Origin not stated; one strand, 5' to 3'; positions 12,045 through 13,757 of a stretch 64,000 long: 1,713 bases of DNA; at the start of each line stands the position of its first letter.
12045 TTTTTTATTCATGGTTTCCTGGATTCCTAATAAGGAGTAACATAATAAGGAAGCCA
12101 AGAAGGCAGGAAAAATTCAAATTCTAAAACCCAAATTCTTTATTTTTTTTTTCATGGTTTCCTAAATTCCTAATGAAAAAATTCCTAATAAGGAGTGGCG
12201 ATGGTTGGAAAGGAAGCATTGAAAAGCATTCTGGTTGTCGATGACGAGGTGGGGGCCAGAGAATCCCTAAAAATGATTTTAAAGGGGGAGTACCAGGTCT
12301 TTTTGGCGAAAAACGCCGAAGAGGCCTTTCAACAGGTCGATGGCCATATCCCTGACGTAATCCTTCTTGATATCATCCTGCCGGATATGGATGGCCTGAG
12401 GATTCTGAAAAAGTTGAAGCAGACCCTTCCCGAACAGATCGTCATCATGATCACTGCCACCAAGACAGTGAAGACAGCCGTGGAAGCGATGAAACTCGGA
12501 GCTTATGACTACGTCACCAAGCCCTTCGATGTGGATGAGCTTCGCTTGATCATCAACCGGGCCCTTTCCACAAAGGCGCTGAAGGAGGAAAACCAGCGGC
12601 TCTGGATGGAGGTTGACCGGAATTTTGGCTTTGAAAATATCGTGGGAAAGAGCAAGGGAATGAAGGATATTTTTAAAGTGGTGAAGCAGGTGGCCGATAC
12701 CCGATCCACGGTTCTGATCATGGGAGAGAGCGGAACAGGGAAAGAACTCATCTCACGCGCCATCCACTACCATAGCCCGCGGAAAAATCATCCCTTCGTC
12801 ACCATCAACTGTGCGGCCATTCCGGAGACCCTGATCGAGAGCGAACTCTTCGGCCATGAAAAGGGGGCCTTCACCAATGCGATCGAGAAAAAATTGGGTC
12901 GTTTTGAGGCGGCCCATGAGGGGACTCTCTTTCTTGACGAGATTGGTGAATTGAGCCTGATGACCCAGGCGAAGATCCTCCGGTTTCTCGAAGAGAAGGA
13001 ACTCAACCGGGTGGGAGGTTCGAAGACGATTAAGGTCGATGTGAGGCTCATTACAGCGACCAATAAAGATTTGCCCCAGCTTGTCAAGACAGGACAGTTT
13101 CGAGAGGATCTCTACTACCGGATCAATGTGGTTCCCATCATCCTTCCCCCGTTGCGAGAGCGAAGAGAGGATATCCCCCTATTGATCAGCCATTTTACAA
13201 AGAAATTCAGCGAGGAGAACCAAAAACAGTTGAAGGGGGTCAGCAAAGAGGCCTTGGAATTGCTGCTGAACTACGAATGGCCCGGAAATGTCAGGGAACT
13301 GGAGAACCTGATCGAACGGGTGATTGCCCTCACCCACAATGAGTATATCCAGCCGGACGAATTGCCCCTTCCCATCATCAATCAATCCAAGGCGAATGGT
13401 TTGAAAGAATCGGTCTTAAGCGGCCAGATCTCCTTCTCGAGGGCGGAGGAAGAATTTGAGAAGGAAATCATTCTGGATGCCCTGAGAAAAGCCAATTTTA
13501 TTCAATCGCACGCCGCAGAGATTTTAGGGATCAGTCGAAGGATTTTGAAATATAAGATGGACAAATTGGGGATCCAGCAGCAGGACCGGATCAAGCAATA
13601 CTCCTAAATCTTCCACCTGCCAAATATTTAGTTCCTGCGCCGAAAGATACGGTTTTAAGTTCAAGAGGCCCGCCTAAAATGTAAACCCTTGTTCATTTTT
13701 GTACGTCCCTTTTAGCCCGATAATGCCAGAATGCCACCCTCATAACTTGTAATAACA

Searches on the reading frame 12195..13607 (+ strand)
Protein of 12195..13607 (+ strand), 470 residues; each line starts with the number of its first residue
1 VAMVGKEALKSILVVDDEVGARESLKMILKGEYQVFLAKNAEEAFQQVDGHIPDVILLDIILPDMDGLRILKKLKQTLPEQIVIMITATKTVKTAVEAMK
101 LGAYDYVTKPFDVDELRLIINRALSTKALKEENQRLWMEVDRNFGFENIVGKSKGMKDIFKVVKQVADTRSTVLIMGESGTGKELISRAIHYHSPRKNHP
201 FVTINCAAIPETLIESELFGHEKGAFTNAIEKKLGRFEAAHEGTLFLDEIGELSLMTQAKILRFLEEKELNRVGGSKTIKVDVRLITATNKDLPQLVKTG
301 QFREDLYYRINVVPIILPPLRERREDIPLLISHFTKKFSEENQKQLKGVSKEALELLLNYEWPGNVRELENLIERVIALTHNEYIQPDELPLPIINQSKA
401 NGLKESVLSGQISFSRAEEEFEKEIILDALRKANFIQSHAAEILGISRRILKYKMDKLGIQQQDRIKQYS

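Call 3: search_protein_families(library=pfam, proteins=[window:12195-13607:+], max_evalue=1)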
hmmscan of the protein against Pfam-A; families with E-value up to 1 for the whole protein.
window:12195-13607:+ (470 aa): 19 families
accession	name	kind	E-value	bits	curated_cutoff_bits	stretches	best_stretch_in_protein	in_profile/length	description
PF00158.32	Sigma54_activat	-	1.4e-73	246.6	20.2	1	149-315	1-167/168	Sigma-54 interaction domain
PF25601.1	AAA_lid_14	-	1.8e-29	101.8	27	1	321-401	1-81/87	AAA+ ATPase lid domain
PF00072.30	Response_reg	-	2.8e-28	98.7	30.2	1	12-120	1-110/111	Response regulator receiver domain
PF14532.12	Sigma54_activ_2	-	9.9e-24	84.6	25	1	150-320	1-138/138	Sigma-54 interaction domain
PF02954.25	HTH_8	-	4.6e-13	49.1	22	1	419-458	3-42/42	Bacterial regulatory protein, Fis family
PF07728.20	AAA_5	-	4.8e-06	27.1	22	1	173-291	2-123/139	AAA domain (dynein-related subfamily)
PF00004.35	AAA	-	1.4e-05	26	21.2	1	173-294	1-111/131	ATPase family associated with various cellular activities (AAA)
PF01078.27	Mg_chelatase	-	2.4e-05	24.3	20.3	1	233-290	98-157/207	Magnesium chelatase, subunit ChlI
PF13191.12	AAA_16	-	0.00058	20.8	32.6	1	150-209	3-63/167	AAA ATPase domain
PF04413.22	Glycos_transf_N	-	0.0019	18.2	23.9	1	319-417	38-128/179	3-Deoxy-D-manno-octulosonic-acid transferase (kdotransferase)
PF20720.3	nSTAND3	-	0.0021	18.2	27.2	1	158-204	5-51/155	Novel STAND NTPase 3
PF12775.13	AAA_7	-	0.0038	17.2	25.8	1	146-232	9-100/181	P-loop containing dynein motor region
PF07724.20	AAA_2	-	0.0048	17.4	27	1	171-289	4-122/166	AAA domain (Cdc48 subfamily)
PF06745.19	ATPase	-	0.026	14.3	26.6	1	168-216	17-66/231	KaiC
PF13401.12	AAA_22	-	0.052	14.3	27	1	169-209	4-44/130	AAA domain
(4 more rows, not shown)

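Call 4: search_protein_families(library=ncbifam, proteins=[window:12195-13607:+], max_evalue=1)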
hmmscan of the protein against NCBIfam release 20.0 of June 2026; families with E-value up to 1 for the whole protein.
window:12195-13607:+ (470 aa): 126 families (the best 25 are shown)
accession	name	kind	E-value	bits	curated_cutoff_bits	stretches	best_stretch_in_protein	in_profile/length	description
NF008469.0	PRK11361.1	equivalog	9.2e-156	519.1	714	1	8-463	3-459/461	acetoacetate metabolism transcriptional regulator AtoC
TIGR02915.1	PEP_resp_reg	equivalog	2.8e-138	461.5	502.6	1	12-460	1-444/445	PEP-CTERM-box response regulator transcription factor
TIGR01818.1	ntrC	equivalog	2.4e-136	455.2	558.6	1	12-457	1-462/463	nitrogen regulation protein NR(I)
NF007689.0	PRK10365.1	equivalog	1.1e-129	433.1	760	1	11-455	7-439/441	sigma-54-dependent response regulator transcription factor ZraR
TIGR01817.1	nifA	equivalog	5.5e-127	424.7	528.85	1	135-461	184-530/534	nif-specific transcriptional activator NifA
NF051870.1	NAssimRespRegNtrX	equivalog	6.2e-123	411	600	1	11-460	3-452/452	nitrogen assimilation response regulator NtrX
NF041552.1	TF_PrdR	equivalog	1.5e-117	393.3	795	1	129-457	254-575/577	sigma-54 dependent transcriptional regulator PrdR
NF041946.1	LuxO_transreg_Vib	equivalog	4.9e-116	388.3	800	1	34-406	22-392/463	quorum-sensing sigma-54 dependent transcriptional regulator LuxO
NF008176.1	PRK10923.1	equivalog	1.8e-112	376.3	620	1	12-460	6-468/469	nitrogen regulation protein NR(I)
NF049963.1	RespRegFlgRCampy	domain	2.5e-109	366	750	1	12-457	3-426/429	fla regulon two-component system response regulator FlgR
NF038308.1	RNA_repair_RtcR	equivalog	1.2e-106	357.7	650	1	84-456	115-514/530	RNA repair transcriptional activator RtcR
NF050807.1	TransRegFlbDCaul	equivalog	2.1e-106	356.5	750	1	24-457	16-437/454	sigma-54-dependent transcriptional regulator FlbD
NF041906.1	V4R_TF_MobR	exception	2.7e-103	346.3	999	1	128-457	213-543/544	phenol degradation transcriptional regulator MobR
NF003451.0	PRK05022.1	equivalog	4.8e-101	339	476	1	124-461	168-511/512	nitric oxide reductase transcriptional regulator NorR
NF011695.0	PRK15115.1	equivalog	2.4e-99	333.1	763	1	10-449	7-427/445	two-component system response regulator GlrR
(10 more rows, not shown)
